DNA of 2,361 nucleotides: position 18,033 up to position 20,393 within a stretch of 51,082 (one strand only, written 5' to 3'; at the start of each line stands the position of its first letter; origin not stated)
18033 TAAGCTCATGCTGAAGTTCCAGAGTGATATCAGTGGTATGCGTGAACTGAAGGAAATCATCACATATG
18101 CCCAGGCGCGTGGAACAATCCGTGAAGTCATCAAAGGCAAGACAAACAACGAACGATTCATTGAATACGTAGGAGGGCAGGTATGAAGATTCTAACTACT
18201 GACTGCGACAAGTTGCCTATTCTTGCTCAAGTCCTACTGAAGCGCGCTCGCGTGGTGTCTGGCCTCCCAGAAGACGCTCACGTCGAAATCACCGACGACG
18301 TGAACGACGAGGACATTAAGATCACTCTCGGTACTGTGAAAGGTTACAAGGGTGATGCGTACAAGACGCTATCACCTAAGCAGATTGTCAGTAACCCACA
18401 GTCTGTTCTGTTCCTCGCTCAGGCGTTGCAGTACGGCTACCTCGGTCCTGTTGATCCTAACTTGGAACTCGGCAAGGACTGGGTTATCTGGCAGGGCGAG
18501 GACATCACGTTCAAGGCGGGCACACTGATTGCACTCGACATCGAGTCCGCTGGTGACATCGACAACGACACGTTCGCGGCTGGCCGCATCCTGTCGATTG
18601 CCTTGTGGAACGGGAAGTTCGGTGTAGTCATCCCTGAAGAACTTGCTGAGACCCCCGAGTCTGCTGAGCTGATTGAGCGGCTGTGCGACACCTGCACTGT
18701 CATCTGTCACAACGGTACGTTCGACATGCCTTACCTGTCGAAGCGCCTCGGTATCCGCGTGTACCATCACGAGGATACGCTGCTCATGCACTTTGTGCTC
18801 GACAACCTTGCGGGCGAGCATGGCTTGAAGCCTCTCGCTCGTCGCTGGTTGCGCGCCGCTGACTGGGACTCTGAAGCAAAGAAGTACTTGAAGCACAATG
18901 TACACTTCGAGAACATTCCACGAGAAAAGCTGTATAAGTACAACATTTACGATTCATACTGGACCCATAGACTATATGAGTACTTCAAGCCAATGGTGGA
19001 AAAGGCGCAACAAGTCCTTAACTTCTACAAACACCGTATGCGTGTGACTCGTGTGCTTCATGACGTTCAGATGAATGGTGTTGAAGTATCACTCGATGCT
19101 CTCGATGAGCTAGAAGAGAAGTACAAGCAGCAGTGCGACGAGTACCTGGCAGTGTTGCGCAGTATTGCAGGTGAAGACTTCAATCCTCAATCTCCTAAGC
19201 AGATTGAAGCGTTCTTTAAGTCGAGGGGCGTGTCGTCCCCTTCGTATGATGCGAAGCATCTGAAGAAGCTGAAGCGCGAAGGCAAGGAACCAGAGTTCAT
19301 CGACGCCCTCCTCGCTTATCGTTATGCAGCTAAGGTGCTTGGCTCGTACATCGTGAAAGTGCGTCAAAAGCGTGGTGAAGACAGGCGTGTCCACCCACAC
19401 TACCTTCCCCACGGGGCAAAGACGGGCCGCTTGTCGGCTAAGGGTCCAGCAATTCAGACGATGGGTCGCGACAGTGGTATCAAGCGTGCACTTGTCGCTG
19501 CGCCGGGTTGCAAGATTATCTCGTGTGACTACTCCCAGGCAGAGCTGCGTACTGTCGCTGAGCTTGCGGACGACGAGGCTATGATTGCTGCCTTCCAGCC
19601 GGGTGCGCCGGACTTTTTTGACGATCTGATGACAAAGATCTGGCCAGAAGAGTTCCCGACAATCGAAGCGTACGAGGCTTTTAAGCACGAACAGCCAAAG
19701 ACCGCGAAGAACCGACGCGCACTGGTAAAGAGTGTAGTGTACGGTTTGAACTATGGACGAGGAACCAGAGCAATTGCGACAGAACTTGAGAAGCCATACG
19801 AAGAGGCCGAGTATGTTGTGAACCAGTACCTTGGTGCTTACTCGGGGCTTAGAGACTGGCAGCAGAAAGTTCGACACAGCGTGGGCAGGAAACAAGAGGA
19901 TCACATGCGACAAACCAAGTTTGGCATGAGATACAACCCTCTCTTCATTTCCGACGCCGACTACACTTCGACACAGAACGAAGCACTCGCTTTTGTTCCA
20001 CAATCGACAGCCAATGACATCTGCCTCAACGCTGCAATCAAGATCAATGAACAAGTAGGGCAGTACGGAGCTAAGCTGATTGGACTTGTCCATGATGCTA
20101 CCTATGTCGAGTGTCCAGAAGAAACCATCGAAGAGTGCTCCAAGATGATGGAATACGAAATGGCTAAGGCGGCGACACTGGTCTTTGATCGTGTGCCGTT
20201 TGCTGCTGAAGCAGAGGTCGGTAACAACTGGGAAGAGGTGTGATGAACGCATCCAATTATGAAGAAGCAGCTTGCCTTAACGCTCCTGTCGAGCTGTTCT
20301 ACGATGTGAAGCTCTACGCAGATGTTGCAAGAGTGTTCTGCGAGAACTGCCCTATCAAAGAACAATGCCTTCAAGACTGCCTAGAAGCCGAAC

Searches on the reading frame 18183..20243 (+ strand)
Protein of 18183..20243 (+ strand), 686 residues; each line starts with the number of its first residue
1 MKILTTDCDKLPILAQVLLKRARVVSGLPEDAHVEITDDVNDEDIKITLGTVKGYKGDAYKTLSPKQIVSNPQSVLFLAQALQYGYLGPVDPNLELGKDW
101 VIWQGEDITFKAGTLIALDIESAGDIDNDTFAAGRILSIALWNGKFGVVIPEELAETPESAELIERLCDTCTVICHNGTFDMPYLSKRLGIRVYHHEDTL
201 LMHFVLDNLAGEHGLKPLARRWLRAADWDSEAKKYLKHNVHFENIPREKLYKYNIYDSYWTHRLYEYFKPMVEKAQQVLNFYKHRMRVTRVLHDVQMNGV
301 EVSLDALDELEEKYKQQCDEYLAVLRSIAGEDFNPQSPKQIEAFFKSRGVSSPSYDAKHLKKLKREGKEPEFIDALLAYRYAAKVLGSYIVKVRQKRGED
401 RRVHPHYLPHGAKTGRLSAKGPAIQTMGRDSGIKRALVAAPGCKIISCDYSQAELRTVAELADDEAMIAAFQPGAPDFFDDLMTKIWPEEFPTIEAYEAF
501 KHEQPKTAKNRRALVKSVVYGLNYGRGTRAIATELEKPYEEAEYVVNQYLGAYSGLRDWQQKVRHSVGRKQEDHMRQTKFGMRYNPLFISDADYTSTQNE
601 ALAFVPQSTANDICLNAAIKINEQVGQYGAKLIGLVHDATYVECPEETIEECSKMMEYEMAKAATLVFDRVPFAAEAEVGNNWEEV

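Call 28: search_protein_families(library=pfam, proteins=[window:18183-20243:+], max_evalue=0.01)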
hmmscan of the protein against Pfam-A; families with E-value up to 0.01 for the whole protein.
window:18183-20243:+ (686 aa): 2 families
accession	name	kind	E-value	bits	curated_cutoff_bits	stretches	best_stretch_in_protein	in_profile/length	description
PF00476.26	DNA_pol_A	-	8.3e-60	203.2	34.3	1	305-685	2-381/381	DNA polymerase family A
PF01612.26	DNA_pol_A_exo1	-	1.8e-11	44.6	23.6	1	113-273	20-173/173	3'-5' exonuclease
